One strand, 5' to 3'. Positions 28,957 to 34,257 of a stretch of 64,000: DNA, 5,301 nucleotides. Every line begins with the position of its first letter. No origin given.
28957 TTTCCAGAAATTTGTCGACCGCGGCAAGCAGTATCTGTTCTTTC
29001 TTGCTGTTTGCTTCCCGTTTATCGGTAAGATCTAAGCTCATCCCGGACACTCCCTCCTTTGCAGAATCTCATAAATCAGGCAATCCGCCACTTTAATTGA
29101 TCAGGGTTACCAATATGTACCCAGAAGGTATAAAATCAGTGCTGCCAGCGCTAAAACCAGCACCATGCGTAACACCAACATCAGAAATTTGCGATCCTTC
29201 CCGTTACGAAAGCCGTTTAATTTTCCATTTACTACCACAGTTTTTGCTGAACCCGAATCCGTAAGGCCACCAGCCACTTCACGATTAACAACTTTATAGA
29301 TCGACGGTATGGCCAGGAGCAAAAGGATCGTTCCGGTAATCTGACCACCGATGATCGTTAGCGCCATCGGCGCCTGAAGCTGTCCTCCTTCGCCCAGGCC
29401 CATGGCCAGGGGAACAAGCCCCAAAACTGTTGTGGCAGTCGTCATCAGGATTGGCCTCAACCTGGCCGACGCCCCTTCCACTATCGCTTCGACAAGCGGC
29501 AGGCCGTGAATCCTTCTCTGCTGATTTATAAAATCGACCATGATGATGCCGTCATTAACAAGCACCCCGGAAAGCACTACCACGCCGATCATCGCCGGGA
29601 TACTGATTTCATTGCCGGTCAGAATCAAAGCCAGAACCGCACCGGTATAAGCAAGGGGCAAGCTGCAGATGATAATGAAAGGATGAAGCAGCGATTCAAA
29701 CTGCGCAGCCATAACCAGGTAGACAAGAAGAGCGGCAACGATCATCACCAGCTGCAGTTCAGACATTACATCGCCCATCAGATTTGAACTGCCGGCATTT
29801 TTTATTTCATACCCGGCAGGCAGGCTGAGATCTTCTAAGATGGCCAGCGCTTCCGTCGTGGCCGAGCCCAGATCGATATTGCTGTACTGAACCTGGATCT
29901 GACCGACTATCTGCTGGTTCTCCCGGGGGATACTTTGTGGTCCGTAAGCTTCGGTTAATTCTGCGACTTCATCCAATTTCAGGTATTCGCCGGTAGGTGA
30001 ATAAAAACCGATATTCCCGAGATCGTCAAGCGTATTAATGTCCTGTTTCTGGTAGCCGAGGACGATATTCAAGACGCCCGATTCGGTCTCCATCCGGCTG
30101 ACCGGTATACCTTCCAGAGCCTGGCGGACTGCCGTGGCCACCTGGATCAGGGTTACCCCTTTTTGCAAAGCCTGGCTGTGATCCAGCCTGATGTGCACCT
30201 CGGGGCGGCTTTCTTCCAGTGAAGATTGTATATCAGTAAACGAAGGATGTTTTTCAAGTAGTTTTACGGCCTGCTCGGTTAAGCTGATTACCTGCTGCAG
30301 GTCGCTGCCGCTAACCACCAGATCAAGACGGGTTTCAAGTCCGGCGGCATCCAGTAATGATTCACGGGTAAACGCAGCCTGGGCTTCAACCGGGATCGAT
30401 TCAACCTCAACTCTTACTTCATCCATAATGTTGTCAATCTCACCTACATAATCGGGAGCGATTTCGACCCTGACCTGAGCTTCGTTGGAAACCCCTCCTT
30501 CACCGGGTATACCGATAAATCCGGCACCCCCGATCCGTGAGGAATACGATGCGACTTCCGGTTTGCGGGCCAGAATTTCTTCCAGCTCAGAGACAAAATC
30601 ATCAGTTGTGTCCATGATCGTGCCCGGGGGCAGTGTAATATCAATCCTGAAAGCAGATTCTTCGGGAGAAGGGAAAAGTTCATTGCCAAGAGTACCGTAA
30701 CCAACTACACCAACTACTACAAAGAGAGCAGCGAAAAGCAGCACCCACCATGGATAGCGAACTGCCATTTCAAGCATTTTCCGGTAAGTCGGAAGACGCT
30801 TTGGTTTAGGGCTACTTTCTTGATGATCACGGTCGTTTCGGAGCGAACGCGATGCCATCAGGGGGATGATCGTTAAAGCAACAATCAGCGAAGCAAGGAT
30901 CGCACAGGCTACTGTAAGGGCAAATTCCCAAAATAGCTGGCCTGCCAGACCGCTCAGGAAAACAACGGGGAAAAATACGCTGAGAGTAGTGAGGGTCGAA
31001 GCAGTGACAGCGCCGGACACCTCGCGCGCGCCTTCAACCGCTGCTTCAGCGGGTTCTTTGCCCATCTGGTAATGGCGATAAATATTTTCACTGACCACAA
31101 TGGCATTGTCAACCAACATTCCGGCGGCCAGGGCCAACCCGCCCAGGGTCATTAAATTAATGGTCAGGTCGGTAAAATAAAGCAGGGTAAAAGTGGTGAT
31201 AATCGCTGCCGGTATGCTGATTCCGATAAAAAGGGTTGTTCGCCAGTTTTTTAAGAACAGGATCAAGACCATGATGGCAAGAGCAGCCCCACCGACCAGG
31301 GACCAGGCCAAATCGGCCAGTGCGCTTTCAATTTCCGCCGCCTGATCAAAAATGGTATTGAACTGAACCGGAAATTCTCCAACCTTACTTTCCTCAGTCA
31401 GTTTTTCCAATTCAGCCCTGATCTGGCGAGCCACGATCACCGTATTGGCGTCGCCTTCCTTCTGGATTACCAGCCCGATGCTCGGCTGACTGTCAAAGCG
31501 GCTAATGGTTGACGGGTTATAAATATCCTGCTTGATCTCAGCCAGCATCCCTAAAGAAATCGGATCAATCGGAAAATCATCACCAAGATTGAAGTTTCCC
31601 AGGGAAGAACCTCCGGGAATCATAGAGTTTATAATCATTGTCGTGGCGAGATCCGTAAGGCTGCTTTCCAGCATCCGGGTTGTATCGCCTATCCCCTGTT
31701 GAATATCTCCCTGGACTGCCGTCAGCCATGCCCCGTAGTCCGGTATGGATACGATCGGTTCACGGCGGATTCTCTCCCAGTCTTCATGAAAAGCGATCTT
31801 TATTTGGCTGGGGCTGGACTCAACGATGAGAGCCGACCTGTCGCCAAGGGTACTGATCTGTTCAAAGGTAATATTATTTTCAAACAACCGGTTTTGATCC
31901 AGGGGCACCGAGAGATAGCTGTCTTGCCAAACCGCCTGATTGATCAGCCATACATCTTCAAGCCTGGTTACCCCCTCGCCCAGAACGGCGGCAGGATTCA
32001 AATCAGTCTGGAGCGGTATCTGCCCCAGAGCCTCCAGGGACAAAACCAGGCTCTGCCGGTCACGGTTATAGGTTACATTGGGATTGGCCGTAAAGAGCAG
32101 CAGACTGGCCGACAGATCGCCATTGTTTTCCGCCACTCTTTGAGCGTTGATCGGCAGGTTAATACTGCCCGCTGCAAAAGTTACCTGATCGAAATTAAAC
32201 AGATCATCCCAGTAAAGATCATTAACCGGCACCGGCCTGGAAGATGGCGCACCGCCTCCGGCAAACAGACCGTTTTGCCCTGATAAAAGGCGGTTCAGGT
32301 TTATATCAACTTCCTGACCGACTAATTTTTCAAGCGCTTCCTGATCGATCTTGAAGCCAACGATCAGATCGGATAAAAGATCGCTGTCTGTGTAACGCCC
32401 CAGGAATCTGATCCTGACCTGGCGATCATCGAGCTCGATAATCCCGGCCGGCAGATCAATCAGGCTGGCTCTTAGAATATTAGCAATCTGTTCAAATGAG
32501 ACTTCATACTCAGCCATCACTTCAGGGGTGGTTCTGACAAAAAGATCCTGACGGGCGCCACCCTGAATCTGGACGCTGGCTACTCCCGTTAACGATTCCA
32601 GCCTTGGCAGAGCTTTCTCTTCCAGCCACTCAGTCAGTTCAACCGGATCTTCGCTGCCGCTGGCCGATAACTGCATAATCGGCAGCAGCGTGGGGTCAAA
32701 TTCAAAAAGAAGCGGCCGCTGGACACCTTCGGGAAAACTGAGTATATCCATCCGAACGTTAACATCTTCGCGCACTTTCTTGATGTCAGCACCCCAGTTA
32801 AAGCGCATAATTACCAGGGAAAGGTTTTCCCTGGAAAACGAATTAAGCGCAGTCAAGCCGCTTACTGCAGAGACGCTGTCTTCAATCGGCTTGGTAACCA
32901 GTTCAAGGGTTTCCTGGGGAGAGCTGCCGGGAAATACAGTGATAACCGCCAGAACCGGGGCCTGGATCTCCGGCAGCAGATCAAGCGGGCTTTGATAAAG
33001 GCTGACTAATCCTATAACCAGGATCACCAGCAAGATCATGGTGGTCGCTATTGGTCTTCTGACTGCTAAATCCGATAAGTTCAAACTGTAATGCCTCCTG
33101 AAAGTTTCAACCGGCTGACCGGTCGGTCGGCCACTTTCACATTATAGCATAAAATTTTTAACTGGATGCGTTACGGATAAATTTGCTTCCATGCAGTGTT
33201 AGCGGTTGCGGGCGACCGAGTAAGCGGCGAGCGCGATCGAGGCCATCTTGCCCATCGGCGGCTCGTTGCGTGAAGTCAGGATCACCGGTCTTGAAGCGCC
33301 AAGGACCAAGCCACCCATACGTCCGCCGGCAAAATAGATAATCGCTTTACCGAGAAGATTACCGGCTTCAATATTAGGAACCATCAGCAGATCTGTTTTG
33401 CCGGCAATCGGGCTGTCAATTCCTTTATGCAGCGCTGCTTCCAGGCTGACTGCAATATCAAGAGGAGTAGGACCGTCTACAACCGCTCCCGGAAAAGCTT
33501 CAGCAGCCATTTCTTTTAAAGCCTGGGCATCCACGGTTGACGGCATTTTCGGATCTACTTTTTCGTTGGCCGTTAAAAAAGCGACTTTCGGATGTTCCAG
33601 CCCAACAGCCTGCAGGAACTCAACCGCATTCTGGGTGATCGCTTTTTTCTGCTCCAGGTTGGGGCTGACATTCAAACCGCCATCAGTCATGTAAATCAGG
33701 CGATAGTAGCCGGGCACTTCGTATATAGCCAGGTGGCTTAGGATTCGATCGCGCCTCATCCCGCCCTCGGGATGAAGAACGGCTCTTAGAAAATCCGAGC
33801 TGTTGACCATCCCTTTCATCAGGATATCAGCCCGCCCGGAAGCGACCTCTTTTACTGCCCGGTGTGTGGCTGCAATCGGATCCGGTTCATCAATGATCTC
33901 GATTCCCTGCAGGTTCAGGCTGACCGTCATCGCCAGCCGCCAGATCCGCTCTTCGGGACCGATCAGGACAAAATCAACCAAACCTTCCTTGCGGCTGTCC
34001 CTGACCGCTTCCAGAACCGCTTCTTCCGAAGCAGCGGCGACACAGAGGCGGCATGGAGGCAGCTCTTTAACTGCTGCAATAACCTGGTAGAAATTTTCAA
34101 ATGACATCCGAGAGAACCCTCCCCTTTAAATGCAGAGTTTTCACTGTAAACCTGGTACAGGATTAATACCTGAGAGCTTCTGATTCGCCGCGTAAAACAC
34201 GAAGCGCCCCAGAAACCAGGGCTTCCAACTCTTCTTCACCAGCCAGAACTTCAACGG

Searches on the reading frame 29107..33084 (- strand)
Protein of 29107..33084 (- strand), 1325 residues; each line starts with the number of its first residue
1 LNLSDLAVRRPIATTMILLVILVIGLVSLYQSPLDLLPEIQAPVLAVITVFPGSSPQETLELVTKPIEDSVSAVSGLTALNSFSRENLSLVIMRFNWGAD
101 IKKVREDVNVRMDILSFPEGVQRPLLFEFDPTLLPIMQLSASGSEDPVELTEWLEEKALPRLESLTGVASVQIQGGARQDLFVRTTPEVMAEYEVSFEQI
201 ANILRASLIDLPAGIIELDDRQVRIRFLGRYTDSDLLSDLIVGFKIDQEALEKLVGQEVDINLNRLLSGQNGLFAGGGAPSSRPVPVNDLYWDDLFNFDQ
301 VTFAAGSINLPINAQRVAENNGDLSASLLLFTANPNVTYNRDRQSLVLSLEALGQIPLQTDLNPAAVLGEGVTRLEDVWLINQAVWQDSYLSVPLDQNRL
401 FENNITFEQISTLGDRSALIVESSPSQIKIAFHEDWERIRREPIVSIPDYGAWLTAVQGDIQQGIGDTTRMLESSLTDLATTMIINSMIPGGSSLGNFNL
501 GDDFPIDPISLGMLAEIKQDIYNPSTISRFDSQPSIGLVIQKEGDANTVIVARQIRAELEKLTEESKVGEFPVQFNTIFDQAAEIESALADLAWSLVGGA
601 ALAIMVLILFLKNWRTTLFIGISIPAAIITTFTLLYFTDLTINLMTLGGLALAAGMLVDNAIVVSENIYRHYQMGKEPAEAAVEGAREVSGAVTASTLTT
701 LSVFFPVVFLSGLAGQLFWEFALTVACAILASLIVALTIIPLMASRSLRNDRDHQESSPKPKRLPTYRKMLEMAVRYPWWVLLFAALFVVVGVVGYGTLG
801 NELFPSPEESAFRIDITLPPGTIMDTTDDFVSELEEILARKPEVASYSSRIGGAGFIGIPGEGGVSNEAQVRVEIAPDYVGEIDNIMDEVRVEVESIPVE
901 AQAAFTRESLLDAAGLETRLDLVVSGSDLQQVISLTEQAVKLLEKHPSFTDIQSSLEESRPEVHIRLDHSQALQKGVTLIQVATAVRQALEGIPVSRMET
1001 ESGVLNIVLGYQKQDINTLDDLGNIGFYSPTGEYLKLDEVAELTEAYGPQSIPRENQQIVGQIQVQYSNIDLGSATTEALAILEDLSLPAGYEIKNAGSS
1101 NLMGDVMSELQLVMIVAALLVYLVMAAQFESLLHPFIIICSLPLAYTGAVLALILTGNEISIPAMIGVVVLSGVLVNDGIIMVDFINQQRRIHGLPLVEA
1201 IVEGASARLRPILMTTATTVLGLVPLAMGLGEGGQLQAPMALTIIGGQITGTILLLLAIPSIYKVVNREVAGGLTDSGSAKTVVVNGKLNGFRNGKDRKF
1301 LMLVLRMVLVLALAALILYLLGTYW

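Call 25: search_protein_families(library=ncbifam, proteins=[window:29107-33084:-], max_evalue=1e-20)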
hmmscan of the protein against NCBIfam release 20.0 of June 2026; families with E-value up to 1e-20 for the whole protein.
window:29107-33084:- (1325 aa): 11 families
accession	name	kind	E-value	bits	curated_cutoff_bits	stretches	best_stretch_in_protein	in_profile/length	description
NF033617.1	RND_permease_2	subfamily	6.7e-191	636.7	1250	2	508-1268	251-1009/1009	multidrug efflux RND transporter permease subunit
NF000282.2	RND_permease_1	subfamily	3.4e-129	432.5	1250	1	509-1268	259-1029/1029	multidrug efflux RND transporter permease subunit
NF007798.0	PRK10503.1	equivalog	1.5e-125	420.1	1584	2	508-1268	262-1024/1040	MdtB/MuxB family multidrug efflux RND transporter permease subunit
TIGR00914.1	2A0601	subfamily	4.5e-119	398.8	701.45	1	536-1269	291-1038/1051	CusA/CzcA family heavy metal efflux RND transporter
TIGR00915.1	2A0602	subfamily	1.1e-112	377.8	940.35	1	515-1273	266-1035/1050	efflux RND transporter permease subunit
NF007133.0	PRK09579.1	equivalog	7e-109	364.9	1763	1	511-1270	255-1006/1017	multidrug efflux RND transporter permease subunit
NF007905.0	PRK10614.1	equivalog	7.7e-109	364.8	1774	1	509-1268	254-1010/1025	multidrug efflux RND transporter permease subunit MdtC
NF007131.0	PRK09577.1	equivalog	2.3e-84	283.9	1768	1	511-1283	261-1039/1045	multidrug efflux RND transporter permease subunit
NF007842.1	PRK10555.1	equivalog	6e-73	246.2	1854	1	509-1269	260-1029/1036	multidrug efflux RND transporter permease AcrD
NF000037.1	RND_perm_OqxB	exception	7.1e-70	236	2200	2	528-750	282-501/1050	multidrug efflux RND transporter permease subunit OqxB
NF011706.2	PRK15127.1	equivalog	2.6e-65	221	2150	1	516-1270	267-1033/1049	multidrug efflux RND transporter permease subunit AcrB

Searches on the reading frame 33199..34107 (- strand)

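Call 25: search_protein_families(library=ncbifam, proteins=[window:33199-34107:-], max_evalue=1e-20)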
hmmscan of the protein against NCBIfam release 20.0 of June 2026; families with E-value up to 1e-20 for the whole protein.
window:33199-34107:- (302 aa): 6 families
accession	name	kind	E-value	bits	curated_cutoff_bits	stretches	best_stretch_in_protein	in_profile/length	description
NF004472.0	PRK05805.1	subfamily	9.3e-101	336.8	399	1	4-299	3-299/302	phosphate butyryltransferase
TIGR02706.1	P_butyryltrans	equivalog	7e-96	320.8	410.5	1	7-296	2-292/294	phosphate butyryltransferase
NF006045.0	PRK08190.1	subfamily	2.7e-89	300.2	282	1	5-300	163-459/467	bifunctional enoyl-CoA hydratase/phosphate acetyltransferase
NF005837.0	PRK07742.1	equivalog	9.4e-85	284.5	409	1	7-296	4-295/299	phosphate butyryltransferase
NF008852.0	PRK11890.1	subfamily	2.4e-84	283.1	413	1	4-298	8-303/315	phosphate acetyltransferase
TIGR02709.1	branched_ptb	equivalog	5e-43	147.6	475.15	1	76-294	52-268/271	branched-chain phosphotransacylase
